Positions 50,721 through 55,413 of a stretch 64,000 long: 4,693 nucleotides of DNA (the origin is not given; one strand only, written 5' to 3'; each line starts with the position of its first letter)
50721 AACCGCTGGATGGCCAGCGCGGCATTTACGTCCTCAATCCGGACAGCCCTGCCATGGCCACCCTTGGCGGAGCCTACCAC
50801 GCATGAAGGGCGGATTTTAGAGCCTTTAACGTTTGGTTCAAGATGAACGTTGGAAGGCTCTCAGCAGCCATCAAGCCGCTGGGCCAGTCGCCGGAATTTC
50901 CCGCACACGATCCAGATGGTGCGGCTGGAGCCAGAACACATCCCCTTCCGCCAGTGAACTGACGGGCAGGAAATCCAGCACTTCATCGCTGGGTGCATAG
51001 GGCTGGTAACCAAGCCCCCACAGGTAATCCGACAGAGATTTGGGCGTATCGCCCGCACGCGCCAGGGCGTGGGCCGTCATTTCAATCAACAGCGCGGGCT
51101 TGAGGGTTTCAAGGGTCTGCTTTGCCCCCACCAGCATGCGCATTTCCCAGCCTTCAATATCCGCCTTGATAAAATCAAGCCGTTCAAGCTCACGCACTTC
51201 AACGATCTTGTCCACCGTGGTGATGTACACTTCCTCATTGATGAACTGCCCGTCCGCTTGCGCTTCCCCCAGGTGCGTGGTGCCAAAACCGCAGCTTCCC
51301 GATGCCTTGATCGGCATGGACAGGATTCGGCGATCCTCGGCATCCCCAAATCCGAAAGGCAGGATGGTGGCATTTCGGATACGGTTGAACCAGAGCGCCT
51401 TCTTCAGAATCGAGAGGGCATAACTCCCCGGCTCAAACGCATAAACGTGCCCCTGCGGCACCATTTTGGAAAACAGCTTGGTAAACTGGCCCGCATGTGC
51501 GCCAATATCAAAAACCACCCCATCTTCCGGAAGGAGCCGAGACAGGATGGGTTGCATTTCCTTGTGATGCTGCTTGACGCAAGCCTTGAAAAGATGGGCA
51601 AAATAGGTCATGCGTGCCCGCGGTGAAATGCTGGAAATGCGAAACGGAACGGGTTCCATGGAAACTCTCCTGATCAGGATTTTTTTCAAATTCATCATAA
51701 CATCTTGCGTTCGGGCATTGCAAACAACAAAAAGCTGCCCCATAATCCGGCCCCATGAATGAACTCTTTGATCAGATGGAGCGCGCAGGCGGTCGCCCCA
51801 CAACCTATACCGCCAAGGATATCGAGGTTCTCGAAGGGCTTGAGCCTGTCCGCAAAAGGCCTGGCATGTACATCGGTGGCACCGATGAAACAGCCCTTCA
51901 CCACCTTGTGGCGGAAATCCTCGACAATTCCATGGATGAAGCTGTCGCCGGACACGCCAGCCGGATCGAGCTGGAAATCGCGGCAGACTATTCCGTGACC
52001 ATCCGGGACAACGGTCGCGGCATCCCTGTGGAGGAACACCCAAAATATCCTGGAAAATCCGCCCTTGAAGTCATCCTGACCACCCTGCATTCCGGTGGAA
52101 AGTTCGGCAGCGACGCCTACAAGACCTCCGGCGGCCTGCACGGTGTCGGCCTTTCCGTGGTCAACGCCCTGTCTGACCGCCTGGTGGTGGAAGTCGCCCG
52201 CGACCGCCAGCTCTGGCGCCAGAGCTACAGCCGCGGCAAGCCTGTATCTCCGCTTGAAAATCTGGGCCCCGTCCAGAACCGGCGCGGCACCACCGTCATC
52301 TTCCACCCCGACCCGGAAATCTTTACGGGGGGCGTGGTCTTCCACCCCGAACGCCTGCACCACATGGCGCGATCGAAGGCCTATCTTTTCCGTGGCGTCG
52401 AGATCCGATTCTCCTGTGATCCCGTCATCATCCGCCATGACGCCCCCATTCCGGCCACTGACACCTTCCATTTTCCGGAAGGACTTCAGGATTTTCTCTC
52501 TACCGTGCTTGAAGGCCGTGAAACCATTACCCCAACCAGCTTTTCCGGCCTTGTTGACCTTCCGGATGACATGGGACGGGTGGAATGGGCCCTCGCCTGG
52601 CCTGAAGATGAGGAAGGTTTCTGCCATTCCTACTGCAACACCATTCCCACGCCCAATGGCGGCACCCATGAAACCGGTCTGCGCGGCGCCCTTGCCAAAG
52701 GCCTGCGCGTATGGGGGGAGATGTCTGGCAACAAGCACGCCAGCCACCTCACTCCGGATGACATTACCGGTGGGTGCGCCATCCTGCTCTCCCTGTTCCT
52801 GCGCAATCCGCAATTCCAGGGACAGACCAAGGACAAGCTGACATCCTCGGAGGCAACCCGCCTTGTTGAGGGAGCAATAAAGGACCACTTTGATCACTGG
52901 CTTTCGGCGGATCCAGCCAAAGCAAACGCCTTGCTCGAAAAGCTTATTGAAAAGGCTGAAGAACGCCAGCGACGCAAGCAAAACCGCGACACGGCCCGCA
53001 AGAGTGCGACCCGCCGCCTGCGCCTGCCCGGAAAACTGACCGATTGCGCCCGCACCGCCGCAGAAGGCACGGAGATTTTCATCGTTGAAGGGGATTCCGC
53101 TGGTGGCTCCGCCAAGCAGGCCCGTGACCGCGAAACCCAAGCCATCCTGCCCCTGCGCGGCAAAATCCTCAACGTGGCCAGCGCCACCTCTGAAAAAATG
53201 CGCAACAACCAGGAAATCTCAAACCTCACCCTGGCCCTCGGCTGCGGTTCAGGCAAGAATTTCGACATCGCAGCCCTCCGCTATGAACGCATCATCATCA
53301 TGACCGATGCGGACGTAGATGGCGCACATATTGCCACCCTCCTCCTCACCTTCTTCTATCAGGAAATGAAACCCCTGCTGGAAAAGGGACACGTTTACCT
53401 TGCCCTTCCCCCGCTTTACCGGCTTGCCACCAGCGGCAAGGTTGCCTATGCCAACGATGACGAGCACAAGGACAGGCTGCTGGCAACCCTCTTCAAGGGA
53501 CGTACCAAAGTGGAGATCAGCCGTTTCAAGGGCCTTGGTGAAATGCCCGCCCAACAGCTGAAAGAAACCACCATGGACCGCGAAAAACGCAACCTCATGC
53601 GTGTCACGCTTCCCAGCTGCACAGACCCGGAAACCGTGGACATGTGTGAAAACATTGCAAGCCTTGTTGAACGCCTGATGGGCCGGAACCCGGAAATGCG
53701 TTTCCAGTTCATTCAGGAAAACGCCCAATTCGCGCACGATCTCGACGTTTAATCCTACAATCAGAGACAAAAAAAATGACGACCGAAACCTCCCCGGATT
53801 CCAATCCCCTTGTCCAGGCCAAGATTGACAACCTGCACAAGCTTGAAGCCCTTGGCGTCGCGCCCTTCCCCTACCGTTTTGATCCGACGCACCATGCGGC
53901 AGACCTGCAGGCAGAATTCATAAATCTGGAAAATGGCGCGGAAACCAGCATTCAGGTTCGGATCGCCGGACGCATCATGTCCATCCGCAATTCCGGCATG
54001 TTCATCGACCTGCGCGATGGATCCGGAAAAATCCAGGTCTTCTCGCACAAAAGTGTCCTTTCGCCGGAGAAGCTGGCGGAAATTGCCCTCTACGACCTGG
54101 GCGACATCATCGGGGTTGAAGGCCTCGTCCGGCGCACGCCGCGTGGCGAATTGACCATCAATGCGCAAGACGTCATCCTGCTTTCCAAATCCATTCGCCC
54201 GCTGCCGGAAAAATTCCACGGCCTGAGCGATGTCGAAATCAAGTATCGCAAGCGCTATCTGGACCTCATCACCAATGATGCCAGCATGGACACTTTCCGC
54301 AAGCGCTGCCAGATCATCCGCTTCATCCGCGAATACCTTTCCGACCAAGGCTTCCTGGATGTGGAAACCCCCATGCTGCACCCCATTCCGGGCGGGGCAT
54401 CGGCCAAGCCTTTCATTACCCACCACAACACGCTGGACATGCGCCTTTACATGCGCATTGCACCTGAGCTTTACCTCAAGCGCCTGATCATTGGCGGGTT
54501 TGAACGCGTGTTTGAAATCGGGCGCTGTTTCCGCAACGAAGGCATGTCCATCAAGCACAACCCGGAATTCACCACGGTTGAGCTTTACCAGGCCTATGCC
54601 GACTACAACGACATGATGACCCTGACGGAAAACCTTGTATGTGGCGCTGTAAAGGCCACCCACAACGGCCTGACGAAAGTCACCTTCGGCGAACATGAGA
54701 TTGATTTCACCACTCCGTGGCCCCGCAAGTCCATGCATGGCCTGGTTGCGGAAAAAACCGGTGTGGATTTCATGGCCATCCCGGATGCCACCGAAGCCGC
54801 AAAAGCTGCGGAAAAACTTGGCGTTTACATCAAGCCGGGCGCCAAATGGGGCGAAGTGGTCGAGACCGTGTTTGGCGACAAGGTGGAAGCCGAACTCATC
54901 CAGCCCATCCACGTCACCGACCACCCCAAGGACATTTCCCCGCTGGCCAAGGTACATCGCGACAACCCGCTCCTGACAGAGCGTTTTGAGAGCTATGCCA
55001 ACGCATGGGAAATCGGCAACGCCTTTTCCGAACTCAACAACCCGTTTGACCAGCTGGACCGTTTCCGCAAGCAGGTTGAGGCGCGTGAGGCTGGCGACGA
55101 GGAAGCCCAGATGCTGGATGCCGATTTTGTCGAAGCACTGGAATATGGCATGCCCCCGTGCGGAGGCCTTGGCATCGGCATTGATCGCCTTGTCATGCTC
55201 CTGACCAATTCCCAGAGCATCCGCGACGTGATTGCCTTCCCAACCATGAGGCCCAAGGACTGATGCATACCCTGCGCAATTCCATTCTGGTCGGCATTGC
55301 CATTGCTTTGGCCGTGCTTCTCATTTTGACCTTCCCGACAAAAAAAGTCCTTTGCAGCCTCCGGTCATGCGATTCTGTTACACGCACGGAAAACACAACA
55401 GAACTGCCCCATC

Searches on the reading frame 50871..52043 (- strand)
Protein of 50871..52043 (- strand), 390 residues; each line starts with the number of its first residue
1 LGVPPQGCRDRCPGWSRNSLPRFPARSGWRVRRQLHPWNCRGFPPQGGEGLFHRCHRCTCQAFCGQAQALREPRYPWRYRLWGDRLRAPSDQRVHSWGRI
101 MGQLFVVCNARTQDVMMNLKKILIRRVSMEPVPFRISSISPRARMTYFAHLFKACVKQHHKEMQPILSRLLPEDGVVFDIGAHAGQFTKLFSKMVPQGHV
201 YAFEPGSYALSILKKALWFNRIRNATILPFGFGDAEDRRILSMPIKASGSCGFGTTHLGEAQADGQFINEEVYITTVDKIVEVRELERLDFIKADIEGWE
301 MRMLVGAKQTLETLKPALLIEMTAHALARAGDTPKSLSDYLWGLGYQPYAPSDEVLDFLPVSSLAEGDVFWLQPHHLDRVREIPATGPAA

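Call 23: search_protein_families(library=pfam, proteins=[window:50871-52043:-])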
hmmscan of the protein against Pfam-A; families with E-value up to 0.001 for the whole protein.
window:50871-52043:- (390 aa): 1 family
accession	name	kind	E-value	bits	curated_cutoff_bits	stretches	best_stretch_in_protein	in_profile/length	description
PF05050.19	Methyltransf_21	-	8.1e-16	59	22.7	1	179-347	1-172/173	Methyltransferase FkbM domain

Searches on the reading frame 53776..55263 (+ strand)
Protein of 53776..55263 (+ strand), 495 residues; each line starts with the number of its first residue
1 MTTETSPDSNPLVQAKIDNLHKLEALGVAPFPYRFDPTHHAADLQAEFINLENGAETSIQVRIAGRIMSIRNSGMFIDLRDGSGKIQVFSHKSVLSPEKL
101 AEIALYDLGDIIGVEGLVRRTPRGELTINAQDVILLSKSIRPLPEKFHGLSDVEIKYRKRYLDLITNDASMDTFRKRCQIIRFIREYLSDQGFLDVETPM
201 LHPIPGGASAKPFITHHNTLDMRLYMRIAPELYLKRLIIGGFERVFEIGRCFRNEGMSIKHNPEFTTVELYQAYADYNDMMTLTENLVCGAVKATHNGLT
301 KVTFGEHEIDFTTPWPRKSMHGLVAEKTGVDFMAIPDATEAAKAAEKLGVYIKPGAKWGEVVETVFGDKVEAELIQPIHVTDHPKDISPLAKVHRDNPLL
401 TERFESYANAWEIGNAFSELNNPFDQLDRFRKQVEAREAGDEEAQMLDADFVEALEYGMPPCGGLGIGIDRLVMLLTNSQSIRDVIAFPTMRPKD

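Call 23: search_protein_families(library=pfam, proteins=[window:53776-55263:+])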
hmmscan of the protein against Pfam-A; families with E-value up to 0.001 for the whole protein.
window:53776-55263:+ (495 aa): 3 families
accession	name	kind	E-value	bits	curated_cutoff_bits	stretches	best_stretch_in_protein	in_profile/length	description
PF00152.25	tRNA-synt_2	-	6.5e-91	305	25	1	153-491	2-307/308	tRNA synthetases class II (D, K and N)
PF01336.31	tRNA_anti-codon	-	1.5e-14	54.1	27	1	61-136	1-75/75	OB-fold nucleic acid binding domain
PF01409.25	tRNA-synt_2d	-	5.7e-07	29.7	19.8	0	244-313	104-171/246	tRNA synthetases class II core domain (F)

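Call 40: find_homologous_proteins(query=window:53776-55263:+, max_evalue=1e-100)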
Query window:53776-55263:+ (495 aa): 7992 proteins with E <= 1e-100 among 8000 candidates; the best 120 are listed.
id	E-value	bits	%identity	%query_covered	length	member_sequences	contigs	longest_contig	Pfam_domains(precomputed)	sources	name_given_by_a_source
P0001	0.0e+0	1132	100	100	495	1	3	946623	PF01409.26,PF01336.32,PF00152.26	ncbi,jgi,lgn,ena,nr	ncbi:MAG TPA: lysine--tRNA ligase [Rhodospirillaceae bacterium]|nr:MAG: lysine--tRNA ligase [Alphapr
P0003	2.3e-276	935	82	100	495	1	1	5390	PF01409.26,PF01336.32,PF00152.26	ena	-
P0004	9.5e-252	854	75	99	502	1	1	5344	PF01409.26,PF01336.32,PF00152.26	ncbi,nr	ncbi:MAG: lysine--tRNA ligase [Alphaproteobacteria bacterium]|nr:lysine--tRNA ligase [Alphaproteobac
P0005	1.3e-250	850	75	98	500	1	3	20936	PF01409.26,PF01336.32,PF00152.26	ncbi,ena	-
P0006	3.0e-249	846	73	99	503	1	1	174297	PF01409.26,PF01336.32,PF00152.26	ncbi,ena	-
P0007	5.5e-246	835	74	98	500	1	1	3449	PF01409.26,PF01336.32,PF00152.26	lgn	-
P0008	1.0e-245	834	73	99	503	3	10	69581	PF01409.26,PF01336.32,PF00152.26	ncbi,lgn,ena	-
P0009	1.7e-245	833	74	98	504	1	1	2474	PF01409.26,PF01336.32,PF00152.26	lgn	-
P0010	1.4e-243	827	71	99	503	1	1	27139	PF01409.26,PF01336.32,PF00152.26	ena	-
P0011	2.1e-243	827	73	99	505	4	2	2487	PF01409.26,PF01336.32,PF00152.26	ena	-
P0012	6.3e-241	818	73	99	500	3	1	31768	PF01409.26,PF01336.32,PF00152.26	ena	-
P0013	6.9e-241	818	73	99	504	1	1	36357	PF01409.26,PF01336.32,PF00152.26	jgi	jgi:lysyl-tRNA synthetase class 2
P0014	1.4e-240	817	72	99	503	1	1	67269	PF01409.26,PF01336.32,PF00152.26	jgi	-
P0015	2.6e-240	816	72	99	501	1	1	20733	PF01409.26,PF01336.32,PF00152.26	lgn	-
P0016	2.7e-240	816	72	99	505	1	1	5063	PF01409.26,PF01336.32,PF00152.26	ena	-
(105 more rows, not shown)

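Call 42: find_encoding_contigs(protein=P0003, flank=10000, max_places=3)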
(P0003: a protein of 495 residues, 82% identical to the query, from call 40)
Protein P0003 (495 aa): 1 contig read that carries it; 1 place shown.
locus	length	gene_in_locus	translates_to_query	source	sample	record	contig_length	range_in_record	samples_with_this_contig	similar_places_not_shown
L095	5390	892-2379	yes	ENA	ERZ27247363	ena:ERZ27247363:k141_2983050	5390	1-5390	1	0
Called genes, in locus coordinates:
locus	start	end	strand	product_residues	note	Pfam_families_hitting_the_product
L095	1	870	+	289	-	?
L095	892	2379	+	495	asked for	PF01336:tRNA_anti-codon, PF00152:tRNA-synt_2, PF01409:tRNA-synt_2d (faint)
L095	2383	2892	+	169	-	-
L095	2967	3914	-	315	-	-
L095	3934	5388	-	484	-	?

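Call 43: find_encoding_contigs(protein=P0005, flank=10000, max_places=3)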
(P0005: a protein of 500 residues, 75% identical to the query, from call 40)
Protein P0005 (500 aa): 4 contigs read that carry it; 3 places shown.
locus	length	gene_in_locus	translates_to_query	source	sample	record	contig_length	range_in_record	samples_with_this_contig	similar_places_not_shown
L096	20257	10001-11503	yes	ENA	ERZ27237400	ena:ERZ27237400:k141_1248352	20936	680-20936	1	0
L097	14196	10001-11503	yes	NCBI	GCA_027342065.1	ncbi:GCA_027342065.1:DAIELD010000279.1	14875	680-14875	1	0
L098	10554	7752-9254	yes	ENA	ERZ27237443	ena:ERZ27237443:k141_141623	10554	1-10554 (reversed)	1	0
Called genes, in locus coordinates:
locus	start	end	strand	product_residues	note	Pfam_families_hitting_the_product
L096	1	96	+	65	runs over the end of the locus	-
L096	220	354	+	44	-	-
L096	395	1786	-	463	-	PF05661:DUF808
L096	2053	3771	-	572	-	PF02771:Acyl-CoA_dh_N, PF02770:Acyl-CoA_dh_M, PF00441:Acyl-CoA_dh_1, PF08028:Acyl-CoA_dh_2, PF22924:ACOX_C_alpha1, PF12806:Acyl-CoA_dh_C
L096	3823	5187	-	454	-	PF02789:Peptidase_M17_N (weak), PF00883:Peptidase_M17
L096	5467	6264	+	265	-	-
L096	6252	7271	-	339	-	-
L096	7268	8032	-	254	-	PF00702:Hydrolase, PF13419:HAD_2, PF13242:Hydrolase_like (weak)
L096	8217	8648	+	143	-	PF13673:Acetyltransf_10, PF00583:Acetyltransf_1, PF21926:FeeM (faint), PF13444:Acetyltransf_5 (weak), PF13508:Acetyltransf_7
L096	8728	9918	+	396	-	-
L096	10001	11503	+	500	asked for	PF01336:tRNA_anti-codon, PF00152:tRNA-synt_2, PF01409:tRNA-synt_2d (faint)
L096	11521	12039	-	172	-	-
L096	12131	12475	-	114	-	PF01521:Fe-S_biosyn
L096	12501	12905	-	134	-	PF01883:FeS_assembly_P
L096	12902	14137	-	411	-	PF00155:Aminotran_1_2 (weak), PF00266:Aminotran_5, PF01053:Cys_Met_Meta_PP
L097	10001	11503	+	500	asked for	PF01336:tRNA_anti-codon, PF00152:tRNA-synt_2, PF01409:tRNA-synt_2d (faint)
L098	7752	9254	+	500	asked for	PF01336:tRNA_anti-codon, PF00152:tRNA-synt_2, PF01409:tRNA-synt_2d (faint)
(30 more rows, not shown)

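Call 44: find_encoding_contigs(protein=P0006, flank=10000, max_places=3)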
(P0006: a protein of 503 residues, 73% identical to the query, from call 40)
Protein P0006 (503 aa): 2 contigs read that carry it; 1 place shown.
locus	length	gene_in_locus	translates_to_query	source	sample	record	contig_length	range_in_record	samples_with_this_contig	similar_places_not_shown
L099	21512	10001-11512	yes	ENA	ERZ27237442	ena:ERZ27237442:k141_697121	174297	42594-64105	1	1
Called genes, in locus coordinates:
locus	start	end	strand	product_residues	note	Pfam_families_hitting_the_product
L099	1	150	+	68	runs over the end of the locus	-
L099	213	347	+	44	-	-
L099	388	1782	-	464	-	PF05661:DUF808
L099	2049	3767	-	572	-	PF02771:Acyl-CoA_dh_N, PF02770:Acyl-CoA_dh_M, PF00441:Acyl-CoA_dh_1, PF08028:Acyl-CoA_dh_2 (weak), PF22924:ACOX_C_alpha1, PF12806:Acyl-CoA_dh_C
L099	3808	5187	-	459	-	PF00883:Peptidase_M17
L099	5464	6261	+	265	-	-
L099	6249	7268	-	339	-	-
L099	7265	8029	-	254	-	PF00702:Hydrolase, PF13419:HAD_2, PF13242:Hydrolase_like (weak)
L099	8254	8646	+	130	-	PF00583:Acetyltransf_1, PF21926:FeeM (faint), PF13444:Acetyltransf_5 (faint), PF13673:Acetyltransf_10, PF13508:Acetyltransf_7, PF08445:FR47 (weak)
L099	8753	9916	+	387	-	-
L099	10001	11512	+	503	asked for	PF01336:tRNA_anti-codon, PF00152:tRNA-synt_2, PF01409:tRNA-synt_2d (faint)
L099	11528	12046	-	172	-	-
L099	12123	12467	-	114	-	PF01521:Fe-S_biosyn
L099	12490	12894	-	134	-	PF01883:FeS_assembly_P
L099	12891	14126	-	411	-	PF00155:Aminotran_1_2, PF00266:Aminotran_5, PF01053:Cys_Met_Meta_PP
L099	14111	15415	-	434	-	PF19295:SufBD_N, PF01458:SUFBD_core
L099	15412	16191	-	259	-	PF00005:ABC_tran, PF02463:SMC_N (faint)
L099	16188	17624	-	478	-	PF19295:SufBD_N, PF01458:SUFBD_core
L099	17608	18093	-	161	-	PF02082:Rrf2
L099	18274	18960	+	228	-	-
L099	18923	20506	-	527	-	PF00009:GTP_EFTU, PF01926:MMR_HSR1 (weak), PF22042:EF-G_D2, PF03144:GTP_EFTU_D2, PF16658:RF3_C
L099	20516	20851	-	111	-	PF07372:DUF1491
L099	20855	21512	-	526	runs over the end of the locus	PF08448:PAS_4, PF00989:PAS, PF08448:PAS_4, PF13426:PAS_9, PF08447:PAS_3 (weak), PF00512:HisKA, PF02518:HATPase_c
